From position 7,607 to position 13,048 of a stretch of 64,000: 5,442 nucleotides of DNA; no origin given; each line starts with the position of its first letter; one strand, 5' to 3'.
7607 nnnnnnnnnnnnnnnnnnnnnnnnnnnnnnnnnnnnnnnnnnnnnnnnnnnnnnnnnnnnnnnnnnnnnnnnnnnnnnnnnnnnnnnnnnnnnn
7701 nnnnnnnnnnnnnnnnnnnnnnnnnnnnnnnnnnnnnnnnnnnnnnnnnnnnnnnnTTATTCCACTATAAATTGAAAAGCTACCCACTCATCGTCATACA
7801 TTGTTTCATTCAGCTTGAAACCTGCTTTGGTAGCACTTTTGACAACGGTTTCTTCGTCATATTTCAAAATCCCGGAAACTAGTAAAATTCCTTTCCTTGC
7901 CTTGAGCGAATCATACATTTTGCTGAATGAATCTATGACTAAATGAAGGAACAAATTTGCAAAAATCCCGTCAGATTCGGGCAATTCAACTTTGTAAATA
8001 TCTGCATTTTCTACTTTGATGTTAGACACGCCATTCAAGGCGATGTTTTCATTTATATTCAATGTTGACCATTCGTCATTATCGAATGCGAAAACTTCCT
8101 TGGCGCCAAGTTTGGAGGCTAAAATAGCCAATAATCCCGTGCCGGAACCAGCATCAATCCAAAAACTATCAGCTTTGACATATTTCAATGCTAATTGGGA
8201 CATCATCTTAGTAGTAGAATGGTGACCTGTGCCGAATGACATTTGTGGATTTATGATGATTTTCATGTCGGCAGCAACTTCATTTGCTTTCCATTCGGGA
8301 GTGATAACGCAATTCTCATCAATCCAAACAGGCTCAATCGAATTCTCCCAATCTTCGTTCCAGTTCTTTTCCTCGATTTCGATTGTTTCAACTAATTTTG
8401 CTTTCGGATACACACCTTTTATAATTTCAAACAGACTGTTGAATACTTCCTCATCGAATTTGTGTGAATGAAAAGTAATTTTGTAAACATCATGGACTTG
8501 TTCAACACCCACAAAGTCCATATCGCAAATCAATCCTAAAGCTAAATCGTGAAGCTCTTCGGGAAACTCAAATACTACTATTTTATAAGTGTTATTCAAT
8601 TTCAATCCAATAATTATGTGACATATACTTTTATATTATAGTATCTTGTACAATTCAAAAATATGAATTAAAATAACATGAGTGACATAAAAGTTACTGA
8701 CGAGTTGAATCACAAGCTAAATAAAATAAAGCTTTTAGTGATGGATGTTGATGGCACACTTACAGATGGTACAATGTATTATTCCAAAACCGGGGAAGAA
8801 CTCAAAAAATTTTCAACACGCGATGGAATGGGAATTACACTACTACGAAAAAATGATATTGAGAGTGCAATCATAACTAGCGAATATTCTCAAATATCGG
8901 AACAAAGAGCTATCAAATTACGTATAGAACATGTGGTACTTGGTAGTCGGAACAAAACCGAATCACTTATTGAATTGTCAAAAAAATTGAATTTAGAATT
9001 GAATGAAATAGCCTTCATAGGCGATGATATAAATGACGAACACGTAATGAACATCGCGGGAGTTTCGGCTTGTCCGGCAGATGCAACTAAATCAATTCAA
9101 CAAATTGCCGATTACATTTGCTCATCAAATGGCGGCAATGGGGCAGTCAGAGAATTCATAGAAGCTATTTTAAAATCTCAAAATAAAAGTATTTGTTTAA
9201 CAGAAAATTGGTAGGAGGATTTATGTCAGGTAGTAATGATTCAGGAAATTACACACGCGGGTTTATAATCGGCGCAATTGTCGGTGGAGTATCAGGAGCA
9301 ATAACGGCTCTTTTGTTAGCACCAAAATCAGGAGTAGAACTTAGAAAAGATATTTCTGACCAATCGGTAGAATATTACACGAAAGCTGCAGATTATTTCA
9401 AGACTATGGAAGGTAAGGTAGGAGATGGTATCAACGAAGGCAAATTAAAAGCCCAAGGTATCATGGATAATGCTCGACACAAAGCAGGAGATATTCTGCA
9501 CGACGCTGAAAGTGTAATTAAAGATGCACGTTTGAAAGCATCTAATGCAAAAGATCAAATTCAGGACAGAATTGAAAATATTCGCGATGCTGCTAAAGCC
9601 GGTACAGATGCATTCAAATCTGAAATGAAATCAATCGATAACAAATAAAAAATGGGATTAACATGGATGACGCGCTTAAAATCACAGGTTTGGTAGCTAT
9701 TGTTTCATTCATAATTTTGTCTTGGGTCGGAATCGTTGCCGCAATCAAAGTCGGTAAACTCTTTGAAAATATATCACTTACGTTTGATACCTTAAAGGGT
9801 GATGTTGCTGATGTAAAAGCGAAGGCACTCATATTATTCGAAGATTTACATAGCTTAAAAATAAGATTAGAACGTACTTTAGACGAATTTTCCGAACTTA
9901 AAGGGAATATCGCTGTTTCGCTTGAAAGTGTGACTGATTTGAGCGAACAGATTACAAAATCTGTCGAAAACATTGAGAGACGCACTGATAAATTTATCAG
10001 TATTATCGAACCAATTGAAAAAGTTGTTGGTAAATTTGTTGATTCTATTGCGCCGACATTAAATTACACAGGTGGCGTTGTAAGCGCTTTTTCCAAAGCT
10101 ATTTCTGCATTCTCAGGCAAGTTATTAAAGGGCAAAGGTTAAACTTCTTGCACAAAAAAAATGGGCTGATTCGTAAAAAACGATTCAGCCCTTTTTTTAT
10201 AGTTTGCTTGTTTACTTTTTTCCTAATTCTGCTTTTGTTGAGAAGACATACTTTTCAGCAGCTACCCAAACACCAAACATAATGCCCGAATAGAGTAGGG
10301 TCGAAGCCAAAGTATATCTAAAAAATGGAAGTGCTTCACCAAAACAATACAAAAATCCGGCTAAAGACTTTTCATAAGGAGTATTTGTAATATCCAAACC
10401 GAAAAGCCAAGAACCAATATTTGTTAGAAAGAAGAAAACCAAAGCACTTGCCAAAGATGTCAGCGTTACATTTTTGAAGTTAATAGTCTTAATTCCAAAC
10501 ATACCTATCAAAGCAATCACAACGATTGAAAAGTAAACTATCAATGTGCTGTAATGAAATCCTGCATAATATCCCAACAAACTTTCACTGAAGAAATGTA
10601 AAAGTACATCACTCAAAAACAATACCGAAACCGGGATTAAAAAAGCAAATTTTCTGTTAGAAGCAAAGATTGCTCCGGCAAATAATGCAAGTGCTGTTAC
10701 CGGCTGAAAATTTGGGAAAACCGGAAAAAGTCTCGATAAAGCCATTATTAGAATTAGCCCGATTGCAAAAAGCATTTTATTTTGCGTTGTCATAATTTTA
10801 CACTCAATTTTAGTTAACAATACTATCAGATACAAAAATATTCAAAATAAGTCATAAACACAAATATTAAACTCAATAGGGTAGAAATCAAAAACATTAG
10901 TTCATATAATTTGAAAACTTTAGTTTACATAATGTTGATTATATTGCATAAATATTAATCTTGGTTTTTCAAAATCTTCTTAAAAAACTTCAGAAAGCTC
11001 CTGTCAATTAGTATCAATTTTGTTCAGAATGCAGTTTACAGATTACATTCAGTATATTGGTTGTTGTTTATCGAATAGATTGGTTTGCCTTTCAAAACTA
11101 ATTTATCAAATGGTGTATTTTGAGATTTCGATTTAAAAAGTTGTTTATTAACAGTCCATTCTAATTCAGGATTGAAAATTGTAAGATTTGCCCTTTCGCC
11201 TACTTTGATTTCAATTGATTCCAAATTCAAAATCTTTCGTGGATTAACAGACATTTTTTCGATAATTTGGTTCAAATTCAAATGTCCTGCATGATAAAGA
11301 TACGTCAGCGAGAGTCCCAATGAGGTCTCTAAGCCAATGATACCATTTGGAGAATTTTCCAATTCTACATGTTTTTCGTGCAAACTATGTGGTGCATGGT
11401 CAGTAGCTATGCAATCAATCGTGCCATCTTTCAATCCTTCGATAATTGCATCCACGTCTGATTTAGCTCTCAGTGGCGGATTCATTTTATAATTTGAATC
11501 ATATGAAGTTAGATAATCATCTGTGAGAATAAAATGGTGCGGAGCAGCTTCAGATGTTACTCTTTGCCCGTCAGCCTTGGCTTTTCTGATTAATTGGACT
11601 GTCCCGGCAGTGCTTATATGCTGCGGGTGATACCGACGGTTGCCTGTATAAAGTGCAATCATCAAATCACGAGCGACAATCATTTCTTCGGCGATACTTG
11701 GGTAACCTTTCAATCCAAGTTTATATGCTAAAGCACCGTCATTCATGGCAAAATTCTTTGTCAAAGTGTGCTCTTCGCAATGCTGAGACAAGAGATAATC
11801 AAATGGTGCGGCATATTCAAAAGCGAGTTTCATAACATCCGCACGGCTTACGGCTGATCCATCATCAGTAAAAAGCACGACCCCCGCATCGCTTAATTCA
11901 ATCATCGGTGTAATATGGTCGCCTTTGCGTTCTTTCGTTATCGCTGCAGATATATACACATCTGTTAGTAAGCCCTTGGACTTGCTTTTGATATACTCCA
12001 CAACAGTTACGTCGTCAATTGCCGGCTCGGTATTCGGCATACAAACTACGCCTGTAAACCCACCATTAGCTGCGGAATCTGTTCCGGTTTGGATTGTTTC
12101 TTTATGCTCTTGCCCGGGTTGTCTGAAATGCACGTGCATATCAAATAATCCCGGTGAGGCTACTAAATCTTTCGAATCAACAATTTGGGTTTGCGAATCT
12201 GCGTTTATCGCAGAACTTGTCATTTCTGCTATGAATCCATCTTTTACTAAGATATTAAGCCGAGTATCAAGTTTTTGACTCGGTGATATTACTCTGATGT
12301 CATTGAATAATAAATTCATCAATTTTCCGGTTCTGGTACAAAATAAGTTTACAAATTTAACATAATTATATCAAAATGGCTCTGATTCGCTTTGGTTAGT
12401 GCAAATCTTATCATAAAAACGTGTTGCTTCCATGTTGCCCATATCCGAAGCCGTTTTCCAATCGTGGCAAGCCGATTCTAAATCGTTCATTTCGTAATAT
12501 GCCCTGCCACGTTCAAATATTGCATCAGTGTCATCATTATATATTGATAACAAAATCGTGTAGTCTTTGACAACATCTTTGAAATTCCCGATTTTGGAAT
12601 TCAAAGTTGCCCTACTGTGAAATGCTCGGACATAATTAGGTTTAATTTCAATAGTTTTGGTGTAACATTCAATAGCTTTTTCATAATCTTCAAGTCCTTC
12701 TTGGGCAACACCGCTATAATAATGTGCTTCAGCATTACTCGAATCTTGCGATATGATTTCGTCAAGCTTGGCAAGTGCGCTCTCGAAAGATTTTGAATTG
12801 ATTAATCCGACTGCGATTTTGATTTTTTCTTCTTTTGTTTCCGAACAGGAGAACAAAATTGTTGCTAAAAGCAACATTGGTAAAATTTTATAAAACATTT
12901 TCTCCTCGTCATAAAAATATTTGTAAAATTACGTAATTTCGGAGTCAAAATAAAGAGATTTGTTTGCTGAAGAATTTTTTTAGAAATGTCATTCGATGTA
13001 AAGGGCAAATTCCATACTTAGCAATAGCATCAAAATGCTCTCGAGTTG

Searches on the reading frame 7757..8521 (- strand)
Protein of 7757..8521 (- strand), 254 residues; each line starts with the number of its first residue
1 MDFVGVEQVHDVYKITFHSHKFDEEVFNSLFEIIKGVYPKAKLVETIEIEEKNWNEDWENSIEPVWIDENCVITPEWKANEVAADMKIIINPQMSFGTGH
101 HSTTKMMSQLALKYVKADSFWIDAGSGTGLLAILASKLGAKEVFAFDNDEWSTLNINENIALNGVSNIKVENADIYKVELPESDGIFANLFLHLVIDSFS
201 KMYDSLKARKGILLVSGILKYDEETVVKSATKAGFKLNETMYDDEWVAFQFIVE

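Call 42: search_protein_families(library=pfam, proteins=[window:7757-8521:-], max_evalue=0.00001)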
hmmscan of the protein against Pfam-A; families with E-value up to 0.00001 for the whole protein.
window:7757-8521:- (254 aa): 2 families
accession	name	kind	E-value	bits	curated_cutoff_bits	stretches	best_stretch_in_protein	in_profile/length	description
PF06325.19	PrmA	-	2.1e-46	159.2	22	1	21-250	66-292/296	Ribosomal protein L11 methyltransferase (PrmA)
PF13649.12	Methyltransf_25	-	3.9e-06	27.9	27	0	123-205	3-92/97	Methyltransferase domain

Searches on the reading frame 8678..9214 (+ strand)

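Call 23: search_protein_families(library=pfam, proteins=[window:8678-9214:+], max_evalue=0.0001)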
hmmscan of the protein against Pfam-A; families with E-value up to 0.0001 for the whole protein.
window:8678-9214:+ (178 aa): 2 families
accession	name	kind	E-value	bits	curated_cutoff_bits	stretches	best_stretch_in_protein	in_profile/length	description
PF08282.18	Hydrolase_3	-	2.7e-12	47.4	20.9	1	89-156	184-251/255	haloacid dehalogenase-like hydrolase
PF00702.32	Hydrolase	-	2.3e-07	31.9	26.4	0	17-62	1-33/191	haloacid dehalogenase-like hydrolase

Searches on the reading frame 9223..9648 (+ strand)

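Call 23: search_protein_families(library=pfam, proteins=[window:9223-9648:+], max_evalue=0.0001)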
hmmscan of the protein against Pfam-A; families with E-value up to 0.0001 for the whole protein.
window:9223-9648:+ (141 aa): 1 family
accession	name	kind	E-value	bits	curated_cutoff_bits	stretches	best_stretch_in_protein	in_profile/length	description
PF12732.12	YtxH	-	1.1e-17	64.6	37.5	1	15-83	1-69/71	YtxH-like protein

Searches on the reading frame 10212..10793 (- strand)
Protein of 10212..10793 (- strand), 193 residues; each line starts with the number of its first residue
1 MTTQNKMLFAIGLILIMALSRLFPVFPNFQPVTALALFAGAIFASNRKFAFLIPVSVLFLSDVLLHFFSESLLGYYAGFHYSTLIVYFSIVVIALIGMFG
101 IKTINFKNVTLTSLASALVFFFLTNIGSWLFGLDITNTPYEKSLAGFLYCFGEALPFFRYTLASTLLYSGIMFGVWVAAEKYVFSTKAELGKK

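Call 42: search_protein_families(library=pfam, proteins=[window:10212-10793:-], max_evalue=0.00001)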
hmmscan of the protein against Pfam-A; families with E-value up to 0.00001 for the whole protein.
window:10212-10793:- (193 aa): 1 family
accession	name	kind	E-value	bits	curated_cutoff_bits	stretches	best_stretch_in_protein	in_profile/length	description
PF20221.3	DUF6580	-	3.2e-42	144.9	27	1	3-181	3-157/162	Family of unknown function (DUF6580)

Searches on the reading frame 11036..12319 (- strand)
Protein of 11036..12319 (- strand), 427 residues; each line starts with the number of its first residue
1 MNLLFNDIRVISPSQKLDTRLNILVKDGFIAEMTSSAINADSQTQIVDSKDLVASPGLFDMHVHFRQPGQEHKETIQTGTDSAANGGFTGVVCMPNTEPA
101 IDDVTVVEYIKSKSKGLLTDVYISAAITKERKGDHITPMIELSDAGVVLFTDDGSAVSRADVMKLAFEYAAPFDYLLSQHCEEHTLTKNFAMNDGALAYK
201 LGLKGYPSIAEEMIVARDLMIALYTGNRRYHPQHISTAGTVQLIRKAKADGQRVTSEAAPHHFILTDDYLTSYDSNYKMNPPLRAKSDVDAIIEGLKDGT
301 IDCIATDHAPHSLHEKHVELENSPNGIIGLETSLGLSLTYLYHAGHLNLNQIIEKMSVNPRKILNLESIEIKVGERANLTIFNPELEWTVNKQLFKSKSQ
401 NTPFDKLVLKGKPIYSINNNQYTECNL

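Call 42: search_protein_families(library=pfam, proteins=[window:11036-12319:-], max_evalue=0.00001)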
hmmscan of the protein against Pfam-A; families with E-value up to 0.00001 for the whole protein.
window:11036-12319:- (427 aa): 3 families
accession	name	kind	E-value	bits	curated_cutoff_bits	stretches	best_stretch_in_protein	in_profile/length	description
PF01979.26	Amidohydro_1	-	8e-19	68.5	25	1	54-412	2-343/345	Amidohydrolase family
PF12890.13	DHOase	-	2.2e-08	34.8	21.2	1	56-237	6-139/142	Dihydro-orotase-like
PF07969.17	Amidohydro_3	-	1.3e-06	28.6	29.7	0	233-394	311-456/472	Amidohydrolase family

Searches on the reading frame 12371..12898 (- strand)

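Call 42: search_protein_families(library=pfam, proteins=[window:12371-12898:-], max_evalue=0.00001)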
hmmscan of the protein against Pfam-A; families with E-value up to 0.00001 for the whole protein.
window:12371-12898:- (175 aa): 9 families
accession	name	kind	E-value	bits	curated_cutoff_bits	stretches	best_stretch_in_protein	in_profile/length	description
PF07719.23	TPR_2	-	2.5e-14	52.6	27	1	56-89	1-34/34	Tetratricopeptide repeat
PF13414.12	TPR_11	-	1.2e-13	50.9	26.8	0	71-102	9-40/42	TPR repeat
PF00515.34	TPR_1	-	1.6e-13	50.3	27.8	1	56-89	1-34/34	Tetratricopeptide repeat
PF13431.12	TPR_17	-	2.6e-10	40.2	24.4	0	78-106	1-29/34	Tetratricopeptide repeat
PF13371.12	TPR_9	-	1.1e-08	35.4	35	0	112-151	17-56/73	Tetratricopeptide repeat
PF14559.12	TPR_19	-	8.4e-08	32.9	25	0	35-92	4-63/68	Tetratricopeptide repeat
PF13181.12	TPR_8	-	1.9e-07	31.1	25.7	0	56-89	1-34/34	Tetratricopeptide repeat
PF13432.12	TPR_16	-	2.5e-07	31.4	32.7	0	38-88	13-63/65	Tetratricopeptide repeat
PF13174.12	TPR_6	-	6.8e-07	30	26.3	0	57-85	1-29/33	Tetratricopeptide repeat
